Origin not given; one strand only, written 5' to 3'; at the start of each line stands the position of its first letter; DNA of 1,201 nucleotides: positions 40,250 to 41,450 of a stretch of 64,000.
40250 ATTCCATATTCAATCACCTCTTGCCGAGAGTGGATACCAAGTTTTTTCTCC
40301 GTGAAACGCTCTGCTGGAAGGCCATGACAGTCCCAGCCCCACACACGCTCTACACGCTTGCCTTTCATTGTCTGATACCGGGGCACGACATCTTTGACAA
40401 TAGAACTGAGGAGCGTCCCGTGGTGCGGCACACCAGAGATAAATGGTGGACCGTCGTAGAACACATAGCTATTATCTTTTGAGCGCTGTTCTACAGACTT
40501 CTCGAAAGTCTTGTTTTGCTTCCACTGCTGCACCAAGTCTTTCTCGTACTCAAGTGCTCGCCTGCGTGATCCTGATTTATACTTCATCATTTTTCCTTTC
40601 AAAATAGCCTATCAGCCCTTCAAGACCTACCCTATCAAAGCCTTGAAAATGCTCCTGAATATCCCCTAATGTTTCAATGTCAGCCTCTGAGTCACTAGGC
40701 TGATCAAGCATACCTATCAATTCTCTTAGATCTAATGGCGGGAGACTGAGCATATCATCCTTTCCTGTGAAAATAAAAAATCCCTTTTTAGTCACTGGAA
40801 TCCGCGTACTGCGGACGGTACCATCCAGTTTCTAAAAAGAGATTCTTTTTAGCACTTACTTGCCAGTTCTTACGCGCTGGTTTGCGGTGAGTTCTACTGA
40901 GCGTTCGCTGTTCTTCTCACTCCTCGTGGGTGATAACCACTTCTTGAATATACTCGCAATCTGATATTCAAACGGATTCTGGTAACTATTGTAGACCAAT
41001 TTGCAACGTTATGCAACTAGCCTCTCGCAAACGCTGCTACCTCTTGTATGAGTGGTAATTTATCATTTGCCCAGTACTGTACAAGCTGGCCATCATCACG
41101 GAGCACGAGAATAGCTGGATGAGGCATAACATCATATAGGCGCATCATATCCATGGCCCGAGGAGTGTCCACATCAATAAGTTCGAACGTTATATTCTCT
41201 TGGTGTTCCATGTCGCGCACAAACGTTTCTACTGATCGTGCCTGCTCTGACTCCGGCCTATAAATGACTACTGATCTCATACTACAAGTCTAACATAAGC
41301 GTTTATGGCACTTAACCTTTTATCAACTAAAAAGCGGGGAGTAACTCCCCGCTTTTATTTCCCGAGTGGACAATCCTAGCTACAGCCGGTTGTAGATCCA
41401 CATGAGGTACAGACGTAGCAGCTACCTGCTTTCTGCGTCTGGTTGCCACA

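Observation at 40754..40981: Canonical T-box element upstream of ileS that appears to act by SD sequestration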

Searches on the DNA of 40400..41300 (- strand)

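Call 4: search_rna_families(source=window, start=40400, end=41300, threshold=evalue, max_evalue=10, show_alignments=5)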
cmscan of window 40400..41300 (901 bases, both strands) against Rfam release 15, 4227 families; matches with E-value up to 10: 8.
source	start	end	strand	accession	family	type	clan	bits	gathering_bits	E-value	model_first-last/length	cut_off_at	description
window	40793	40953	-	RF00230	T-box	Cis-reg; leader;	-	31.5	93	4.6e-05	1-219/219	no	T-box leader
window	40755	40866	-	RF02445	SpR14_sRNA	Gene; sRNA;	-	24.2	50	0.85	1-80/80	no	Streptococcus sRNA SpR14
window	40713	40781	-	RF02597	shuA_thermo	Cis-reg; thermoregulator;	-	22.7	58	1.2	1-32/32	no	shuA/chuA 5' UTR thermoregulator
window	40778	40878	-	RF00561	SNORA40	Gene; snRNA; snoRNA; HACA-box;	-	19.8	51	0.95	1-128/128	no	Small nucleolar RNA SNORA40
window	40769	40850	-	RF04343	Plastid-psbA-2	Cis-reg;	CL00153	16.9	55.8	3.9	1-60/60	no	Plastid-psbA-2 3UTR RNA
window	40832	40855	-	RF02034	IMES-1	Gene;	-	16.2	81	0.78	141-164/191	no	IMES-1 RNA motif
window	41059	41112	-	RF00716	mir-3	Gene; miRNA;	CL00084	15.7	54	9.3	1-74/74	no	mir-3 microRNA precursor family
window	40660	40775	-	RF02472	Gl_RNase_MRP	Gene; ribozyme;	-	11.3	60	6.2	1-189/189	no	Giardia RNase MRP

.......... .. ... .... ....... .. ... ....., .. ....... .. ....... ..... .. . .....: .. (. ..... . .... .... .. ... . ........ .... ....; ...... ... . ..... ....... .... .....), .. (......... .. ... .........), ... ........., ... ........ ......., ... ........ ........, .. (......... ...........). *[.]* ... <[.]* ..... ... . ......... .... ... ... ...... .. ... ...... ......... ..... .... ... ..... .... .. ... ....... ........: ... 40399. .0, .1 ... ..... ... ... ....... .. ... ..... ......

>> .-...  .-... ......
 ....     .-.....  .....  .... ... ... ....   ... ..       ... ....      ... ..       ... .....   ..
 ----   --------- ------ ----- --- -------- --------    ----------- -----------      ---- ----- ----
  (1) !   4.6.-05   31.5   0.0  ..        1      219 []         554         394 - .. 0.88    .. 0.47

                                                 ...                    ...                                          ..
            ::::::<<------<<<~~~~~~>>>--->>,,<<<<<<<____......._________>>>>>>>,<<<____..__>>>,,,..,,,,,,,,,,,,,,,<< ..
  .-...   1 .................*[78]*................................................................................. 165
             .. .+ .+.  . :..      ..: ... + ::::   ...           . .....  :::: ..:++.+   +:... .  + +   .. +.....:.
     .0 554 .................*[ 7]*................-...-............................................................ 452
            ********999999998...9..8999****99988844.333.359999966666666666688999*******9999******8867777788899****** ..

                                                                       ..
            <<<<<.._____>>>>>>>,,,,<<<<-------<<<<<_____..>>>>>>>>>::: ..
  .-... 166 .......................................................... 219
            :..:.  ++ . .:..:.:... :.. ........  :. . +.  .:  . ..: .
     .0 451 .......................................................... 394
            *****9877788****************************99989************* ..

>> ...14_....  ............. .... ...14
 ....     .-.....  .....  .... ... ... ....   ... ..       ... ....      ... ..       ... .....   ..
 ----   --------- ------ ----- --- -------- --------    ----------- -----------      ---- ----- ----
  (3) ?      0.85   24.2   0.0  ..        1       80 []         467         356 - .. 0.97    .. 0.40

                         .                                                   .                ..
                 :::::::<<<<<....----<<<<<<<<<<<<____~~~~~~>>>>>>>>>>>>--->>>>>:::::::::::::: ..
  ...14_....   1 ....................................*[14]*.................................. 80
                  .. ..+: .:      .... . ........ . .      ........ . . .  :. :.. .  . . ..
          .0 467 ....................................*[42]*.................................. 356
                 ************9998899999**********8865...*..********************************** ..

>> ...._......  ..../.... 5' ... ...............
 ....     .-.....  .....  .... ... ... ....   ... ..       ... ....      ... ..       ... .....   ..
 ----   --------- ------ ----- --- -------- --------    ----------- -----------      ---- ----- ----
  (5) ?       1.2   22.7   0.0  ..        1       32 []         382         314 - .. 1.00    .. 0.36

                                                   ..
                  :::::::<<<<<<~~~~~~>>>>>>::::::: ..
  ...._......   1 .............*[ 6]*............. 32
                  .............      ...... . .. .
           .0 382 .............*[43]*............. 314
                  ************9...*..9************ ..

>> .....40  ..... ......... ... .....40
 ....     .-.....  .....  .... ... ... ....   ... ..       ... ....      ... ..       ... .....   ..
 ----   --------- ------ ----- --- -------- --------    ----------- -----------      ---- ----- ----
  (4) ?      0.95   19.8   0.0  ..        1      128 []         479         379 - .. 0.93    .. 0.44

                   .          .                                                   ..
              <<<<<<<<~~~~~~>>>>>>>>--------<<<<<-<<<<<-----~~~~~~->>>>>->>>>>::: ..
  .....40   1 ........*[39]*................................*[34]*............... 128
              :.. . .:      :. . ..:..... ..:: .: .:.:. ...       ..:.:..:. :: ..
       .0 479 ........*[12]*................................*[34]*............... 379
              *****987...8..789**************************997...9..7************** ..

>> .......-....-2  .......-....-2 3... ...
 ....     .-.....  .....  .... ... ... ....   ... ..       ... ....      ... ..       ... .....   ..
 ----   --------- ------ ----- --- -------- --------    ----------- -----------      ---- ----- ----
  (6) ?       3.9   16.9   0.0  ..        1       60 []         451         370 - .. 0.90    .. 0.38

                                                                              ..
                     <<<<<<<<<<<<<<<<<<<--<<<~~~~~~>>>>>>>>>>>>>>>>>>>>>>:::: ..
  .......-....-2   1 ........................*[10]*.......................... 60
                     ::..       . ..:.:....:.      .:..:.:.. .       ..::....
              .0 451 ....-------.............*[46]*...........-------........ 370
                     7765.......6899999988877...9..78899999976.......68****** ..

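Call 41: build_rna_model(alignment_id=A1, structure=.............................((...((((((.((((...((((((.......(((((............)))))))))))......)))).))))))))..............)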
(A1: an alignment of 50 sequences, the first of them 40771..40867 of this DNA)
Model R1 built from alignment A1 (50 sequences, 122 columns); structure: as given.
model positions 98; base pairs 23; branch points 0; effective number of sequences 2.88; information 0.59 bits per position. Calibrated on 0.2 Mb of random sequence (short: E-values are rough).
structure used (alignment columns):
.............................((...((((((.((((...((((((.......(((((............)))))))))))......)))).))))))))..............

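Call 42: search_with_rna_model(model_id=R1, sources=[window, L001, L002, L003, L004, L005, L006, L007, L008, L009, L010, L011, L012, L013, L014, L015, L016, L017, L018, L019, L020, L021, L022, L023, L024, L025, L026, L027, L028, L029, L030, L031, L032, L033, L034, L035, L036, L037, L038, L039, L040, L041, L042, L043, L044, L045, L046, L047, L048, L049, L050, L051, L052, L053, L054, L055, L056, L057, L058, L059, L060, L061, L062, L063, L064, L065, L066, L067, L068, L069, L070, L071, L072, L073, L074, L075, L076, L077, L078, L079, L080], max_evalue=1, make_alignment=true)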
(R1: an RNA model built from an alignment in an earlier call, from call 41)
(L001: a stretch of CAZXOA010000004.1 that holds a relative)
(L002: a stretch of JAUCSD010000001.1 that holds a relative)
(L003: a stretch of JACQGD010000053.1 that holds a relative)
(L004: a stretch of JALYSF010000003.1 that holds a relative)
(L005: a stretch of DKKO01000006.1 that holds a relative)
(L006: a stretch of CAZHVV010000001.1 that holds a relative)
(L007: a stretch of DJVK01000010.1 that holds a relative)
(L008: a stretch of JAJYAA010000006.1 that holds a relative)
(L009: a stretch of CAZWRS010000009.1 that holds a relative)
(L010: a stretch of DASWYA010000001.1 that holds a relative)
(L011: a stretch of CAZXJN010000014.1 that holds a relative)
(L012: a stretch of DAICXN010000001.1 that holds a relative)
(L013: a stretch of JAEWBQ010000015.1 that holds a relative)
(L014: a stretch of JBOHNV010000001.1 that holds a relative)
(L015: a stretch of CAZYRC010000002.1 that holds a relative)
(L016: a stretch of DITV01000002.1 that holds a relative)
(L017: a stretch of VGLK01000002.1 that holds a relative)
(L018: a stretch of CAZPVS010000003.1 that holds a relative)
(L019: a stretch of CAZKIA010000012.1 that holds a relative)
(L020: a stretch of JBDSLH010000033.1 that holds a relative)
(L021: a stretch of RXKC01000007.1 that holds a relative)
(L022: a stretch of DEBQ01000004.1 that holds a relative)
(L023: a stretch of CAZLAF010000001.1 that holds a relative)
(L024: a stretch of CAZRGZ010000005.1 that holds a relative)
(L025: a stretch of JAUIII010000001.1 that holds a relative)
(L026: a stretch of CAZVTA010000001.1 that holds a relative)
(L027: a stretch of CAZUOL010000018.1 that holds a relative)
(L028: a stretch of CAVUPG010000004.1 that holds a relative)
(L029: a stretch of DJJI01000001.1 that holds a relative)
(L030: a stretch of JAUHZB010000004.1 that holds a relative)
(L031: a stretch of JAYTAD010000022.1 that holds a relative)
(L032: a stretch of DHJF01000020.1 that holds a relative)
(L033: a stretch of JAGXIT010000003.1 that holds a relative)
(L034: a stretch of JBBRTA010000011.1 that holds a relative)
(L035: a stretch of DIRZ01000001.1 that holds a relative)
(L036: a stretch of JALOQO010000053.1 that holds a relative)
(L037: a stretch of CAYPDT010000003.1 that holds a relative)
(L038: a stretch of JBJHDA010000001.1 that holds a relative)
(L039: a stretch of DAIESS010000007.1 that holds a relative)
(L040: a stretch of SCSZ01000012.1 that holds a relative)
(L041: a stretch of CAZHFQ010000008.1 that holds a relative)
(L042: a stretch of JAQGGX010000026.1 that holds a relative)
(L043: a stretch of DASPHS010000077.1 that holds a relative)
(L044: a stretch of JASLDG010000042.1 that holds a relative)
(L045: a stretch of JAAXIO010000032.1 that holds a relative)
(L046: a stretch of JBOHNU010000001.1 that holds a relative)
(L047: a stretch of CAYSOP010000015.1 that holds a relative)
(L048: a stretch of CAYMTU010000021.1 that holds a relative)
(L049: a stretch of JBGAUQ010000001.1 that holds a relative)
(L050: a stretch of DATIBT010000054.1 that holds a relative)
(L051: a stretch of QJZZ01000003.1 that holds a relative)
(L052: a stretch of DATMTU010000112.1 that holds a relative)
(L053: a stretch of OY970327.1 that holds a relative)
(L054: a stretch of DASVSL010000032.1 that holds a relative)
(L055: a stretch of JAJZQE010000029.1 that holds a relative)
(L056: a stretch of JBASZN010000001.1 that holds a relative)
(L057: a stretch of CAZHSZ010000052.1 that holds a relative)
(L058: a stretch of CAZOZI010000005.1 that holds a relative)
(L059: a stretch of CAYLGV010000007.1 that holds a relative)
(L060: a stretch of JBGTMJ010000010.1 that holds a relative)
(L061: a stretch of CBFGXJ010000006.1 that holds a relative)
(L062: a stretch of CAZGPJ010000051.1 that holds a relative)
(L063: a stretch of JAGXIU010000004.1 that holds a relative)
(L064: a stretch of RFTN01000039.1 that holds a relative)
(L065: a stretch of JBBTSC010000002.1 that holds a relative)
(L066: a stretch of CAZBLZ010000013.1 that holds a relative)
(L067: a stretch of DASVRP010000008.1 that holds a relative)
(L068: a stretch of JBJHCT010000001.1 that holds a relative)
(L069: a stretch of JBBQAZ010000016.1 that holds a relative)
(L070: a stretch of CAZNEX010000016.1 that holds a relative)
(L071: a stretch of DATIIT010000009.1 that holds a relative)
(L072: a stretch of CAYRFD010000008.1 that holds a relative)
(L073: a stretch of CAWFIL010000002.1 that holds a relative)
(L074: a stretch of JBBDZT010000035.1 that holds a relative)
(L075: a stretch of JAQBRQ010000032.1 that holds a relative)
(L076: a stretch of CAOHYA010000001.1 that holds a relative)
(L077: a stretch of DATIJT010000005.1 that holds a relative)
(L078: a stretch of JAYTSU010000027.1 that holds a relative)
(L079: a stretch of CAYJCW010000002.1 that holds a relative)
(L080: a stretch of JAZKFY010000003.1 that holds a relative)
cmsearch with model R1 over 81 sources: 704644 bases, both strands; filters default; matches with E-value up to 1: 95.
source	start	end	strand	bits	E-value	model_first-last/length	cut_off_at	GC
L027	2518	2614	+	95.7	3.1e-20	1-98/98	no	0.4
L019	2312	2408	+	94.8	5.4e-20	1-98/98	no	0.37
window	40770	40866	-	94.4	6.7e-20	1-98/98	no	0.39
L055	2882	2977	+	94.4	6.8e-20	1-98/98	no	0.38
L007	2886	2982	+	94.2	7.4e-20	1-98/98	no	0.41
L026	2906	3002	+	93.2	1.3e-19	1-98/98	no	0.47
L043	2870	2969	+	92.7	1.8e-19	1-98/98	no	0.44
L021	2542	2644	+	92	2.6e-19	1-98/98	no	0.42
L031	2899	2994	+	91.9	2.9e-19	1-98/98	no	0.41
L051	2886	2982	+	91.7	3.2e-19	1-98/98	no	0.44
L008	2016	2111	+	91.6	3.3e-19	1-98/98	no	0.41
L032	2358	2452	+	91.6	3.3e-19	1-98/98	no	0.42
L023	2538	2637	+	91.4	3.6e-19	1-98/98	no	0.37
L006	2370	2463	+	90.2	7.6e-19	1-98/98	no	0.37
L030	2882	2975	+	89.9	8.8e-19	1-98/98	no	0.44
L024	2880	2980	+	89.5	1.1e-18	1-98/98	no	0.37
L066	2862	2962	+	89.2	1.3e-18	1-98/98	no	0.41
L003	2345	2438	+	88.8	1.7e-18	1-98/98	no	0.38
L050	2883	2978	+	88.4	2e-18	1-98/98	no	0.49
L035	2881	2976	+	88.2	2.4e-18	1-98/98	no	0.4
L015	2900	2994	+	87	4.7e-18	1-98/98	no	0.44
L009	2906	2999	+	85.9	8.9e-18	1-98/98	no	0.46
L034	2901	2996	+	85.6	1.1e-17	1-98/98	no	0.44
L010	2903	2998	+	85.6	1.1e-17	1-98/98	no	0.41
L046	2542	2640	+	85.2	1.3e-17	1-98/98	no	0.44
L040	2904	2997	+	85.2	1.3e-17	1-98/98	no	0.41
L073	2901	2999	+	84.7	1.8e-17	1-98/98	no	0.44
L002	2847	2944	+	83.6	3.3e-17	1-98/98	no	0.43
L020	2289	2382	+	82.3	6.7e-17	1-98/98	no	0.41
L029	2684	2783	+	81.3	1.2e-16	1-98/98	no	0.42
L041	2833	2984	+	81.1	1.4e-16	1-98/98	no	0.39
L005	2888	2982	+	80.8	1.6e-16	1-98/98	no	0.37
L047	2899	2993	+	80.4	2.1e-16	1-98/98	no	0.41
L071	2896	2993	+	80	2.6e-16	1-98/98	no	0.5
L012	2896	2995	+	79.5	3.4e-16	1-98/98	no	0.47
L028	2901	3000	+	78.5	6.3e-16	1-98/98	no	0.45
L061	2345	2436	+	77.8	9e-16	1-98/98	no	0.49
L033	2898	3001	+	77.7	9.7e-16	1-98/98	no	0.41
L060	2338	2436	+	77.4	1.1e-15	1-98/98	no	0.44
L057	620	717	+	77.3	1.2e-15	1-98/98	no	0.43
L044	2785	2871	+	76.5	1.9e-15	1-98/98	no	0.37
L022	2690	2777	+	76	2.6e-15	1-98/98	no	0.42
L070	2366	2467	+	75.7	3.1e-15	1-98/98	no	0.42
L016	2889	2980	+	75.4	3.7e-15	1-98/98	no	0.42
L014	2889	2981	+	75.2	4.1e-15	1-98/98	no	0.45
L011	2892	2997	+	74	8.1e-15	1-98/98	no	0.39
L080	2894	2987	+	73.7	9.5e-15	1-98/98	no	0.41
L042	2901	3002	+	73.1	1.3e-14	1-98/98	no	0.42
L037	2889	2985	+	72.1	2.5e-14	1-98/98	no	0.4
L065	2897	2991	+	72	2.5e-14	1-98/98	no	0.37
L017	2875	2971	+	71.1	4.2e-14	1-98/98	no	0.48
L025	2643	2734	+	70.1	7.5e-14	1-98/98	no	0.45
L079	1801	1895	+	70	8e-14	1-98/98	no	0.44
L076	2896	2986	+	69.7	9.3e-14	1-98/98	no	0.4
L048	2897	2991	+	69.6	1e-13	1-98/98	no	0.43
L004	2903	2996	+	69.4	1.1e-13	1-98/98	no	0.44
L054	2659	2758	+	67.9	2.6e-13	1-98/98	no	0.38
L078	505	602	+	67.5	3.3e-13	1-98/98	no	0.38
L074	2887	2985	+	67.3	3.8e-13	1-98/98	no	0.4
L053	2764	2873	+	65.5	1.1e-12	1-98/98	no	0.43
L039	2887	2986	+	64.7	1.7e-12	1-98/98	no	0.44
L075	2873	2970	+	64.5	1.9e-12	1-98/98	no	0.47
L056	2367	2463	+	64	2.5e-12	1-98/98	no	0.43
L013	2410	2503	+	62.8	5.1e-12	1-98/98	no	0.43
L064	1815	1911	+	58.7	5.2e-11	1-98/98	no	0.44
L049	2894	2989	+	55.6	3.2e-10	1-98/98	no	0.49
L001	2914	2999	+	54.9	4.6e-10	1-98/98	no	0.47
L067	2277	2404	+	43.5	3.2e-07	1-98/98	no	0.48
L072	2893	2974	+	42.7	5e-07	1-98/98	no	0.5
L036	1827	1928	+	40.9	1.4e-06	1-98/98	no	0.38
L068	2818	2930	+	34.7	5.1e-05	1-98/98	no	0.38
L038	2884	2975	+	32.2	0.00022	1-98/98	no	0.42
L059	2867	2959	+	31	0.00043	1-98/98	no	0.51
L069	2910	3003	+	30.8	0.00047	1-98/98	no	0.4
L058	2925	3001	+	30.5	0.00056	1-98/98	no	0.48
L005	2904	2991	-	29.2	0.0011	1-98/98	no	0.39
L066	2878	2978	-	24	0.023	1-98/98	no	0.39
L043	2886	2978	-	24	0.023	1-98/98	no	0.4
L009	2921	3005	-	23.4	0.033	1-98/98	no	0.45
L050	2896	2987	-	22.3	0.062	1-98/98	no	0.46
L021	2556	2661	-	22.2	0.065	1-98/98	no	0.4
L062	629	722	+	22.2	0.067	1-98/98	no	0.46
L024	2898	2985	-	21.6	0.091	1-98/98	no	0.38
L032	2372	2458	-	21.4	0.1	1-98/98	no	0.39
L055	2897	2984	-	20.3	0.19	1-98/98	no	0.33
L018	2919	2997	+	20.3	0.19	21-98/98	no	0.53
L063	2894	2981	+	20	0.23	1-98/98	no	0.45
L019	2326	2413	-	19.9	0.24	1-98/98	no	0.38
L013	2422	2509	-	19.9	0.24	1-98/98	no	0.4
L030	2896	2984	-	19.7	0.27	1-98/98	no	0.39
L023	2552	2642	-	19.1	0.39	1-98/98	no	0.38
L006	2384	2471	-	19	0.41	1-98/98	no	0.36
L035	2895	2982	-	18.1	0.7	1-98/98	no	0.36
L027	2532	2620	-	17.7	0.85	1-98/98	no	0.38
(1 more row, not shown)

Alignment A2: 95 matches aligned to the model, 190 columns, each read 5' to 3' on its own strand. Consensus structure (alignment columns), stored with it:
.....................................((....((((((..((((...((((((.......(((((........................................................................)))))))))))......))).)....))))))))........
